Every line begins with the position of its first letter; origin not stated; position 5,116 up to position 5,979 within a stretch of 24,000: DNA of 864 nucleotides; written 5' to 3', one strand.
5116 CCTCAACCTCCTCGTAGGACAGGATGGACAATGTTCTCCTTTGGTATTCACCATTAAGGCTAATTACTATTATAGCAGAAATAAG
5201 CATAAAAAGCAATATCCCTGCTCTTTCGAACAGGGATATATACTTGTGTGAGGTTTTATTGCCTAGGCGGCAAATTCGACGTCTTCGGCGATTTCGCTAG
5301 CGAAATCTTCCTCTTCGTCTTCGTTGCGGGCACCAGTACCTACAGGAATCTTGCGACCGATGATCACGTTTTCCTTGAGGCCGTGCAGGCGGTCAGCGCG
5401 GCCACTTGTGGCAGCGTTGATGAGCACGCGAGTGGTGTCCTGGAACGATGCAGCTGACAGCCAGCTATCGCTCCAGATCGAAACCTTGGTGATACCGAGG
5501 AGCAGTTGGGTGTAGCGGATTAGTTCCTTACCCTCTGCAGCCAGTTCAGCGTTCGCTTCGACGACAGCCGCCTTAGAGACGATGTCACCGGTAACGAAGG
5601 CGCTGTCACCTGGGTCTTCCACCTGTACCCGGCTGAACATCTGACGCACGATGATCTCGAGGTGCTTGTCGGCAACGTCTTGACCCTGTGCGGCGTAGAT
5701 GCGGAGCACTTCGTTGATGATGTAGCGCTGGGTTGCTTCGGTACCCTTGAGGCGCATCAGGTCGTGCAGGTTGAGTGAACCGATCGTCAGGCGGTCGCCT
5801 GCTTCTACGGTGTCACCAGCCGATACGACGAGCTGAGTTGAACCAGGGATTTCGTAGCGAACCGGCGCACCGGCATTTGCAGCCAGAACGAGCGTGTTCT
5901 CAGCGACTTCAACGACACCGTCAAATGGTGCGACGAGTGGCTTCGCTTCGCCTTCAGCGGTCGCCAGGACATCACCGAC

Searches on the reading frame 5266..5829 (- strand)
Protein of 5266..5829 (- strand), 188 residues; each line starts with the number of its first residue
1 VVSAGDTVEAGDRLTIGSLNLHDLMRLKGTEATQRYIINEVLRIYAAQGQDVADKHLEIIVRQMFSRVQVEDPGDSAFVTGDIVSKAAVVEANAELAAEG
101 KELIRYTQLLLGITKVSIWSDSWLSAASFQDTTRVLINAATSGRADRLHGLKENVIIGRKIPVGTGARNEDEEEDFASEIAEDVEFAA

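Call 17: find_related_loci(query=window:5266-5829:-, collection=genome_contigs, flank=6000)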
Query seq(188 aa) (188 aa) in genome_contigs; peptide patterns used: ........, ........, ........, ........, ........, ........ (x = any residue, [..] = any of these).
600 stretches matched a pattern (row limit reached: there are more); 545 encode a relative of the query (tblastn E <= 1e-3); the best 80 are kept; 80 distinct loci.
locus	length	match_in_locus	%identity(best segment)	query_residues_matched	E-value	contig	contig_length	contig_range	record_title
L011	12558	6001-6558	93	1-185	2e-110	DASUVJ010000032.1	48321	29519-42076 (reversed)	MAG TPA_asm: Candidatus Saccharimonadales bacterium isolate SMAG_U1812 k141_1146266, whole genome shotgun sequence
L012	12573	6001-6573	88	1-188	1e-108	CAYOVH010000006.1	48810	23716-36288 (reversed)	MAG TPA_asm: uncultured Candidatus Saccharibacteria bacterium isolate SRP344714_co1_253 genome assembly, contig: NODE_15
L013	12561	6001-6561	87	1-187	8e-108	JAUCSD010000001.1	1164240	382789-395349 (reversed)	MAG: Candidatus Saccharibacteria bacterium isolate RYN_404 scaffold_239928, whole genome shotgun sequence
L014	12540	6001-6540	93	2-179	2e-107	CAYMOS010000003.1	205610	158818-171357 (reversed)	MAG TPA_asm: uncultured Candidatus Saccharibacteria bacterium isolate SRP199154_co1_50 genome assembly, contig: NODE_15_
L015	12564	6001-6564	87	1-188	9e-107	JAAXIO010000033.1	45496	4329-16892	MAG: Candidatus Saccharibacteria bacterium isolate SW22112_bin_18 NODE_324_length_45496_cov_12.656786, whole genome shot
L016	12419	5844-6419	84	1-188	3e-105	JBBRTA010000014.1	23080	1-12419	MAG: Candidatus Saccharimonadales bacterium isolate La2_metabat2.168 La2_metabat2.168_K_1256951L23080_cov_15.1388, whole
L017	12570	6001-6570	86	1-186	3e-105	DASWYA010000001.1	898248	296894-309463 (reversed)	MAG TPA_asm: Candidatus Saccharimonadales bacterium isolate SMAG_U3699 k141_583944, whole genome shotgun sequence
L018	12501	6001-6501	95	2-168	1e-104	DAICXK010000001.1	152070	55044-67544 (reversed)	MAG TPA_asm: Candidatus Saccharibacteria bacterium isolate clean1745 NODE_1_length_152070_cov_4.890771, whole genome sho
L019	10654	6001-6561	87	1-187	1e-104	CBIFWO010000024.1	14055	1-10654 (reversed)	MAG TPA_asm: uncultured bacterium isolate ERR14720264_binner12_Refined_13 genome assembly, contig: ERZ27336811.112, whol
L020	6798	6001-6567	87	1-188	2e-104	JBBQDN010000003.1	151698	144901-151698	MAG: Candidatus Saccharimonadales bacterium isolate Co_metawrap_1166 Cmw_1166_k141_29552533_length_151698_cov_14.9993, w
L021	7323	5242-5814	86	1-187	2e-104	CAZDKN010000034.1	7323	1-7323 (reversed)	MAG TPA_asm: uncultured Candidatus Saccharimonas sp. isolate SRP062349_co2_266 genome assembly, contig: NODE_5632_length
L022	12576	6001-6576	86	1-188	6e-104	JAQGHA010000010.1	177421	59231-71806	MAG: Candidatus Saccharibacteria bacterium isolate RYN_421 scaffold_2593117, whole genome shotgun sequence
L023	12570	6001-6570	87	1-188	4e-104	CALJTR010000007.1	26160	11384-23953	MAG TPA_asm: uncultured Candidatus Saccharibacteria bacterium isolate ERR589478_bin.20_CONCOCT_v1.1_MAG genome assembly,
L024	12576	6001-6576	84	1-188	1e-103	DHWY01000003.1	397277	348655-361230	MAG TPA_asm: Candidatus Saccharibacteria bacterium UBA5170 UBA5170_contig_27, whole genome shotgun sequence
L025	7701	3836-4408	84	1-187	9e-104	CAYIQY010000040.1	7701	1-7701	MAG TPA_asm: uncultured Candidatus Saccharibacteria bacterium isolate ERP119705_co25_180 genome assembly, contig: NODE_1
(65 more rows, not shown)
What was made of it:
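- Host: the 80 best-matching loci from the genome scan are almost all labelled Saccharibacteria or Saccharimonadales (call 17).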

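Call 67: search_protein_families(library=pfam, alignment_id=A5, max_evalue=0.001)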
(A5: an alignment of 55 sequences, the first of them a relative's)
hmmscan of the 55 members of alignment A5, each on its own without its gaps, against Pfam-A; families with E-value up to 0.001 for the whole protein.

A. member 1, L013:7050-7430:+ (127 aa): 0 families

B. families by the number of members that match (of 55 scanned): 35 families (the first 25 are shown)
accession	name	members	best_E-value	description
PF07963.17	N_methyl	3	3.3e-07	Prokaryotic N-terminal methylation motif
PF13385.13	Laminin_G_3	2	8.1e-28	Concanavalin A-like lectin/glucanases superfamily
PF01476.26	LysM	2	7.8e-10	LysM domain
PF06030.18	WxLIP_PGBD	2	6.2e-09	WxL Interacting Protein, peptidoglycan binding domain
PF25686.1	Betaherpes_U91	2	0.00021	Betaherpesvirus U91 protein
PF02353.26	CMAS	1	2.2e-90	Mycolic acid cyclopropane synthetase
PF25390.1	WD40_RLD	1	2.5e-86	RCC1-like domain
PF00415.24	RCC1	1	4.2e-54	Regulator of chromosome condensation (RCC1) repeat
PF13540.12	RCC1_2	1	1.8e-26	Regulator of chromosome condensation (RCC1) repeat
PF00561.26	Abhydrolase_1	1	2.8e-21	alpha/beta hydrolase fold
PF00781.29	DAGK_cat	1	1.3e-20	Diacylglycerol kinase catalytic domain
PF01569.27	PAP2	1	3.1e-20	PAP2 superfamily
PF01725.21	Ham1p_like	1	7.5e-20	Ham1 family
PF12697.13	Abhydrolase_6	1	1.1e-15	Alpha/beta hydrolase family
PF13649.12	Methyltransf_25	1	1.1e-12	Methyltransferase domain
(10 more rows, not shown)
